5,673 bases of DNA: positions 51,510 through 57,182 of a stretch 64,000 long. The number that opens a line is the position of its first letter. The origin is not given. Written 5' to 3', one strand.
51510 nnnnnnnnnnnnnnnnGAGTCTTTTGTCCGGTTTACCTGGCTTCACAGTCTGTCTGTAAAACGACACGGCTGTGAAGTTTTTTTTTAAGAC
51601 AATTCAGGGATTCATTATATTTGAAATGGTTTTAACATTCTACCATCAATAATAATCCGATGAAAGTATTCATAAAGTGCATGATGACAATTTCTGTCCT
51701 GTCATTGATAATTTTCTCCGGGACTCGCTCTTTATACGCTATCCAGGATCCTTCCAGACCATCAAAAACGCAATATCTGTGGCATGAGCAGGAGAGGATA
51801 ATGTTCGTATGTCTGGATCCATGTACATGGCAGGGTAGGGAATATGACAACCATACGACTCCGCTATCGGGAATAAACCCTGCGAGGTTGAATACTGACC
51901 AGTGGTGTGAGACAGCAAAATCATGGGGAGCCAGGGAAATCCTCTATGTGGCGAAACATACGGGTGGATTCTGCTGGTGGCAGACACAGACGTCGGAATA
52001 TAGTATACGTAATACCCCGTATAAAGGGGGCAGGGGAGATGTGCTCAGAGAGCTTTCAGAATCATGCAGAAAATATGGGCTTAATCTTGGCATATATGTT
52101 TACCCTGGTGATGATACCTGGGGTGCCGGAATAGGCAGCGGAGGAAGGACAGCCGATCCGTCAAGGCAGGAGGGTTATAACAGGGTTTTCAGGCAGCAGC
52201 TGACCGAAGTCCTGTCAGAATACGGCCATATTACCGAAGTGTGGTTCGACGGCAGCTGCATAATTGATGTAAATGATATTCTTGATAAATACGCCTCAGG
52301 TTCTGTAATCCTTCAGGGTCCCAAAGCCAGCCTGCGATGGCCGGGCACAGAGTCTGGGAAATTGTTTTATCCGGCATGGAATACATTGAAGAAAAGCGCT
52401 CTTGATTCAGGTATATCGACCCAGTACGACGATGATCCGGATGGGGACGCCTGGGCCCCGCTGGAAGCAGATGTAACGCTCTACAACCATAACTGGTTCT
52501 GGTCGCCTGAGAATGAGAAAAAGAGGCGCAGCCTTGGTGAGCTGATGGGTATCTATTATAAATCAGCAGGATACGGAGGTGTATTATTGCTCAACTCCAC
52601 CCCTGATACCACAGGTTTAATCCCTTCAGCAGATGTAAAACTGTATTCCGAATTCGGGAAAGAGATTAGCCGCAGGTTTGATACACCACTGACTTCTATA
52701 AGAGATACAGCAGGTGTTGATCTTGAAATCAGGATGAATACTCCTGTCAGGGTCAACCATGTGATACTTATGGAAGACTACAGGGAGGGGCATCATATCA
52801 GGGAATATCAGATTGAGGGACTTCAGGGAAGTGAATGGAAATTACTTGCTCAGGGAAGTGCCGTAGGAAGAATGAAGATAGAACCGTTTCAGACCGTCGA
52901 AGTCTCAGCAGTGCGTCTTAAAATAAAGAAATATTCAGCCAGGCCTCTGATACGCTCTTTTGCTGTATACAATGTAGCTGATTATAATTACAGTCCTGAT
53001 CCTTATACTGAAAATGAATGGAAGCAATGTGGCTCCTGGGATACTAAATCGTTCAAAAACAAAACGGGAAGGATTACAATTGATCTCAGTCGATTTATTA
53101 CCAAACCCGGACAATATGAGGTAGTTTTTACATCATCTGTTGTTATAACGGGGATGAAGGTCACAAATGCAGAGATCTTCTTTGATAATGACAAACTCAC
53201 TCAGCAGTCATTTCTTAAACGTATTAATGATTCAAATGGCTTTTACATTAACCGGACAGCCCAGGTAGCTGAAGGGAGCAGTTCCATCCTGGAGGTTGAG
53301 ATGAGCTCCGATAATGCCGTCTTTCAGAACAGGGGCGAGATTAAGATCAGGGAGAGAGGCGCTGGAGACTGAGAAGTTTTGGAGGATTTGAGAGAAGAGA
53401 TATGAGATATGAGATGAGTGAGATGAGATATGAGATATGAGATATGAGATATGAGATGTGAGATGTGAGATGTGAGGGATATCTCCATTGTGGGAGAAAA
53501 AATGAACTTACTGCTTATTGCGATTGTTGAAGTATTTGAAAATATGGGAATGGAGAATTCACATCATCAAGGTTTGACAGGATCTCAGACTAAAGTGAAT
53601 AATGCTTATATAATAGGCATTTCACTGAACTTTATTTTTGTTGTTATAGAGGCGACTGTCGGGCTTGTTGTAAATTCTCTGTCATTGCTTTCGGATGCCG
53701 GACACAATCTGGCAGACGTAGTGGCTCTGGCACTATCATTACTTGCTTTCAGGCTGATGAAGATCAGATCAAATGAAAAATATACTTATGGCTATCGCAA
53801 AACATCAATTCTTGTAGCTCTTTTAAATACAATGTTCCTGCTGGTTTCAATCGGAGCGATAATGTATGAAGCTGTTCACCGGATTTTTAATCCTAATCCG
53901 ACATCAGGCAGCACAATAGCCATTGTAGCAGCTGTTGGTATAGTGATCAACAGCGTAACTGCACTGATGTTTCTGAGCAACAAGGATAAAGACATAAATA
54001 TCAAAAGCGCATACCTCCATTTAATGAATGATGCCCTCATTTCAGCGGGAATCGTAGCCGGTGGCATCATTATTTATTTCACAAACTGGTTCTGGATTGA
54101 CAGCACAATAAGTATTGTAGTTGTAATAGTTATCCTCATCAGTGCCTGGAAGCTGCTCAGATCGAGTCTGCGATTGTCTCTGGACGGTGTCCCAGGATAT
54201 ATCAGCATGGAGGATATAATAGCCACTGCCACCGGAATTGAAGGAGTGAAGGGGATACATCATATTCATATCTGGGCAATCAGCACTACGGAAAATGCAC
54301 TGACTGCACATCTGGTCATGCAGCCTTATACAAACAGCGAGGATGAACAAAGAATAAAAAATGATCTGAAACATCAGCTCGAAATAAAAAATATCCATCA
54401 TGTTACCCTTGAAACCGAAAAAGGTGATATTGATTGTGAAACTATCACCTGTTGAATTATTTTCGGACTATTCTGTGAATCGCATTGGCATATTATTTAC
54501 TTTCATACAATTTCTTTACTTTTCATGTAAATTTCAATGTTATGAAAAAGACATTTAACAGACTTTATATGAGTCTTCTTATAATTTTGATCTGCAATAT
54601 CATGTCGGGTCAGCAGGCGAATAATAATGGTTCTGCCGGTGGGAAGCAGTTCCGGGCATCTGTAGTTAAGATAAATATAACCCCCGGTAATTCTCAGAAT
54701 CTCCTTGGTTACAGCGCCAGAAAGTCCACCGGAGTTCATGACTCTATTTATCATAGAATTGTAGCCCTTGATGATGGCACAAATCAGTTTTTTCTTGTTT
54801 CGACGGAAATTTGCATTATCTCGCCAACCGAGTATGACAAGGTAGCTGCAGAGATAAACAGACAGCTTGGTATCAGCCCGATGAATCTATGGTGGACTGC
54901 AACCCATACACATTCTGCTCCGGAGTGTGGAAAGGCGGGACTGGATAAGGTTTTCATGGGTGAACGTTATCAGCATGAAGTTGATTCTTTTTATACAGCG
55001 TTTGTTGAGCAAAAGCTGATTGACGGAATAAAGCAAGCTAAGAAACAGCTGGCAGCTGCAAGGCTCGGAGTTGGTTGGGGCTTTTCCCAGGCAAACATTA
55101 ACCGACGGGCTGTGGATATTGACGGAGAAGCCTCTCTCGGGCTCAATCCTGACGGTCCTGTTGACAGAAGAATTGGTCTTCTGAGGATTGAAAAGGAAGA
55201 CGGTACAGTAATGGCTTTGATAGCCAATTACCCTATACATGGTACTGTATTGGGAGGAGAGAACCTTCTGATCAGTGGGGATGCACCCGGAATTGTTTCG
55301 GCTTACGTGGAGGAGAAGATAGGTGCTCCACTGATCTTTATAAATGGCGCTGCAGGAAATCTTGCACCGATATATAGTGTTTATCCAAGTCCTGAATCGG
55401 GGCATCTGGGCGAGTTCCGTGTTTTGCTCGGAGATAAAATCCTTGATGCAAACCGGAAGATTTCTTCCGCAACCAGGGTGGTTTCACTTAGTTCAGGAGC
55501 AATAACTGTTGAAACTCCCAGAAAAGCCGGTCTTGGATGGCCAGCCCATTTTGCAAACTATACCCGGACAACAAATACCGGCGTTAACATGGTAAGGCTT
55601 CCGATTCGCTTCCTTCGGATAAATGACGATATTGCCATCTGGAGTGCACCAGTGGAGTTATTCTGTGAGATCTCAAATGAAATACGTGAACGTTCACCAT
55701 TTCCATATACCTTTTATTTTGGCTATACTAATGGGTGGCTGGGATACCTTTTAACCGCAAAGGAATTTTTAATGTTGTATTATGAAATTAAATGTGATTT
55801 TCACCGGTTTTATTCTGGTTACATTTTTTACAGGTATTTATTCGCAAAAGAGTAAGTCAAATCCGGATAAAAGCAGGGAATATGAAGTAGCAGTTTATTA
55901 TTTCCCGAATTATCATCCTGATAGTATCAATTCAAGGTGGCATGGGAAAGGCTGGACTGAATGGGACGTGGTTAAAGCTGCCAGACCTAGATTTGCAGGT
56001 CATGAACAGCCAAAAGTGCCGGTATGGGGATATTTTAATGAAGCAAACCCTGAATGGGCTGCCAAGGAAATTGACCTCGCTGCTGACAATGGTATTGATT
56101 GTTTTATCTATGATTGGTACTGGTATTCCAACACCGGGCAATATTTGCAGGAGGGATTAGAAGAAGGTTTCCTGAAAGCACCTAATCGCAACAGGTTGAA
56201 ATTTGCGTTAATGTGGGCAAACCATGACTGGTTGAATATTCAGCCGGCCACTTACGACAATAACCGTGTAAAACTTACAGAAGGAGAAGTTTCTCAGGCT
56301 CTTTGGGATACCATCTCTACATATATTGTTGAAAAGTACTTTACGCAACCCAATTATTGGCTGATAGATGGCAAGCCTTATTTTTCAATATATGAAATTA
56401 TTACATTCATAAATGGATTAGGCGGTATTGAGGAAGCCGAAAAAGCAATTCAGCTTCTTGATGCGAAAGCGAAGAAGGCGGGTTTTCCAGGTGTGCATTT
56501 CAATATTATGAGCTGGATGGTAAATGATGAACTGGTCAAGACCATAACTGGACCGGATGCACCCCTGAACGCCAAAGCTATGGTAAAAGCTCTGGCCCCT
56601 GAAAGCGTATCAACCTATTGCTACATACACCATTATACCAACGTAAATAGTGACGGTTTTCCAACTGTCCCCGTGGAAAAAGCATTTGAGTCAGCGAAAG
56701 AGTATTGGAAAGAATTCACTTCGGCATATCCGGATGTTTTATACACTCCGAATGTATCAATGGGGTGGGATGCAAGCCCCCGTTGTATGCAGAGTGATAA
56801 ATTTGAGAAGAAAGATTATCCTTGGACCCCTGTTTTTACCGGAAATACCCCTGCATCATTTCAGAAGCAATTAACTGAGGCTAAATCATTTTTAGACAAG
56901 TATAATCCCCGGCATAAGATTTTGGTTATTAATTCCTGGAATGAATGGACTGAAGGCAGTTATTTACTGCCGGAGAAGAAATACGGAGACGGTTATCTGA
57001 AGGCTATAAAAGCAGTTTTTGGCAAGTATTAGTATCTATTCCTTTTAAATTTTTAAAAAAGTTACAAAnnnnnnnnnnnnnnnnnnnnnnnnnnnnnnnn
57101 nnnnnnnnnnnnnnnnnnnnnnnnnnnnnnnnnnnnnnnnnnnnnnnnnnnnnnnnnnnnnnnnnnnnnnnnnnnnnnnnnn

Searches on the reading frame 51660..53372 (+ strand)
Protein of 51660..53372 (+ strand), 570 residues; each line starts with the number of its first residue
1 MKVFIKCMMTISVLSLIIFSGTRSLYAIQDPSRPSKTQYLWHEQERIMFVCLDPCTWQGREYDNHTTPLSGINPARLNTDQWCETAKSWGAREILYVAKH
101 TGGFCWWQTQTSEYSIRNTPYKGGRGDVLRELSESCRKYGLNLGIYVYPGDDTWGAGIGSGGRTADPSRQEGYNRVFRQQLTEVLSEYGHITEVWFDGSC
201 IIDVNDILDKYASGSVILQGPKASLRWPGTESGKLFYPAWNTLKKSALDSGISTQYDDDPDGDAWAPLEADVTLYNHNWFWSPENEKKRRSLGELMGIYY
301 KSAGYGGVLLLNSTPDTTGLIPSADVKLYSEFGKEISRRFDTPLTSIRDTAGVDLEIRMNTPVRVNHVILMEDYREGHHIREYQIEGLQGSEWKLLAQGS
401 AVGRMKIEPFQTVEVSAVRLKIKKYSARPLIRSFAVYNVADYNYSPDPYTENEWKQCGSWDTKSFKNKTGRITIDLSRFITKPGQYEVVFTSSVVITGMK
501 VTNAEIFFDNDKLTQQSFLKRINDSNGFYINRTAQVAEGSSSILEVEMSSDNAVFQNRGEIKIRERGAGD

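Call 50: search_protein_families(library=pfam, proteins=[window:51660-53372:+], max_evalue=0.001)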
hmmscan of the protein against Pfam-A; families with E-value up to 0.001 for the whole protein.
window:51660-53372:+ (570 aa): 1 family
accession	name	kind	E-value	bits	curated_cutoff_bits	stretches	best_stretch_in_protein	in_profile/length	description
PF01120.23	Alpha_L_fucos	-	1e-24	88.1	25.2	1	71-334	88-338/345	Alpha-L-fucosidase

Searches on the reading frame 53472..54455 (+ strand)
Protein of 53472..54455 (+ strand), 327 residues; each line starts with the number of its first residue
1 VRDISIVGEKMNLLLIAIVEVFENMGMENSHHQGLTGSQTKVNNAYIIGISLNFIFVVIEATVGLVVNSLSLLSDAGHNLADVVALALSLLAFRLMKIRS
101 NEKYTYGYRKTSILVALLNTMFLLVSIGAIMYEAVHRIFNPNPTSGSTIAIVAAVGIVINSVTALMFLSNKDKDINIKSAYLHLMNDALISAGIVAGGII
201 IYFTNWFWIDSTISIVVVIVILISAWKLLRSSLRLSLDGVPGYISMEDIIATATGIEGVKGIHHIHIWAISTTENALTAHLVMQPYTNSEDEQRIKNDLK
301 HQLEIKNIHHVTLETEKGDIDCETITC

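Call 50: search_protein_families(library=pfam, proteins=[window:53472-54455:+], max_evalue=0.001)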
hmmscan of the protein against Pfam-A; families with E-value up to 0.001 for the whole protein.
window:53472-54455:+ (327 aa): 2 families
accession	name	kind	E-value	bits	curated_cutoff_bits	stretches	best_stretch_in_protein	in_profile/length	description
PF01545.26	Cation_efflux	-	5e-39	134.6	26.6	1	47-234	2-195/198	Cation efflux family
PF16916.11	ZT_dimer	-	3.4e-09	37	26.7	1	245-316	5-76/78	Dimerisation domain of Zinc Transporter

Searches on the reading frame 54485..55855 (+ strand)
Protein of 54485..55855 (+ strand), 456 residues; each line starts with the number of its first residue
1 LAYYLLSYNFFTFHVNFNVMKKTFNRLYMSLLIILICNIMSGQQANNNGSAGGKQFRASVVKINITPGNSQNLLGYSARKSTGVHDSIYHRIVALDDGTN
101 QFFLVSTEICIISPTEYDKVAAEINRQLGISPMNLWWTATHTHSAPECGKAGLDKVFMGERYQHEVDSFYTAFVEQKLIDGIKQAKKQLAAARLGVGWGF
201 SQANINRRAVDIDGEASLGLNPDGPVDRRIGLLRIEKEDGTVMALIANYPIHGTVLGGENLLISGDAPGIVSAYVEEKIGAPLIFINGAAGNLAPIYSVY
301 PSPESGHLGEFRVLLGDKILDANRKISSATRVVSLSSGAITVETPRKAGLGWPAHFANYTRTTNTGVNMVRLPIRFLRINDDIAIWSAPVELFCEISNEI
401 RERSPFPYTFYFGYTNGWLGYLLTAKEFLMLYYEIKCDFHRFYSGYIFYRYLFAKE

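Call 50: search_protein_families(library=pfam, proteins=[window:54485-55855:+], max_evalue=0.001)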
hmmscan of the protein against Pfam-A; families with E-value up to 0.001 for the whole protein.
window:54485-55855:+ (456 aa): 1 family
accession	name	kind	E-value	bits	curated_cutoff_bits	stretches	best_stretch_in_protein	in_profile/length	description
PF04734.18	Ceramidase_alk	-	1.3e-18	67.4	32.1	1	69-279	15-230/509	Neutral/alkaline non-lysosomal ceramidase, N-terminal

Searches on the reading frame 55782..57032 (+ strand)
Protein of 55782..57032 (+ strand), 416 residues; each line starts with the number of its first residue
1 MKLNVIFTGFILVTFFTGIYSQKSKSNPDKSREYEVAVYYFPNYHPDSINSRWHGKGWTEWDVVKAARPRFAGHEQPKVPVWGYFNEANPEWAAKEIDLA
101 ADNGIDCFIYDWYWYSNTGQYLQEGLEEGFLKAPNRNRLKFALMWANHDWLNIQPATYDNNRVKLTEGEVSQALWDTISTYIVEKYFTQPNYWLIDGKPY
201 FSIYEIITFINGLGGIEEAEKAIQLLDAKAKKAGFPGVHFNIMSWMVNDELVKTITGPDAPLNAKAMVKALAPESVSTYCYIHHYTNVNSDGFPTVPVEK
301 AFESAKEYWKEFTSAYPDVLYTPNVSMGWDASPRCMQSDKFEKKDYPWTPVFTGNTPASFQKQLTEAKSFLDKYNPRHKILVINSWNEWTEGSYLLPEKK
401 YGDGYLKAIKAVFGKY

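Call 50: search_protein_families(library=pfam, proteins=[window:55782-57032:+], max_evalue=0.001)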
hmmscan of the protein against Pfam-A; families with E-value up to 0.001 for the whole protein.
window:55782-57032:+ (416 aa): 1 family
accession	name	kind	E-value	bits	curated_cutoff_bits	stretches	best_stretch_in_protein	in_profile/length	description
PF14307.12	Glyco_tran_WbsX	-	5.1e-55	187.8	25.1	1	38-409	3-350/350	Glycosyltransferase WbsX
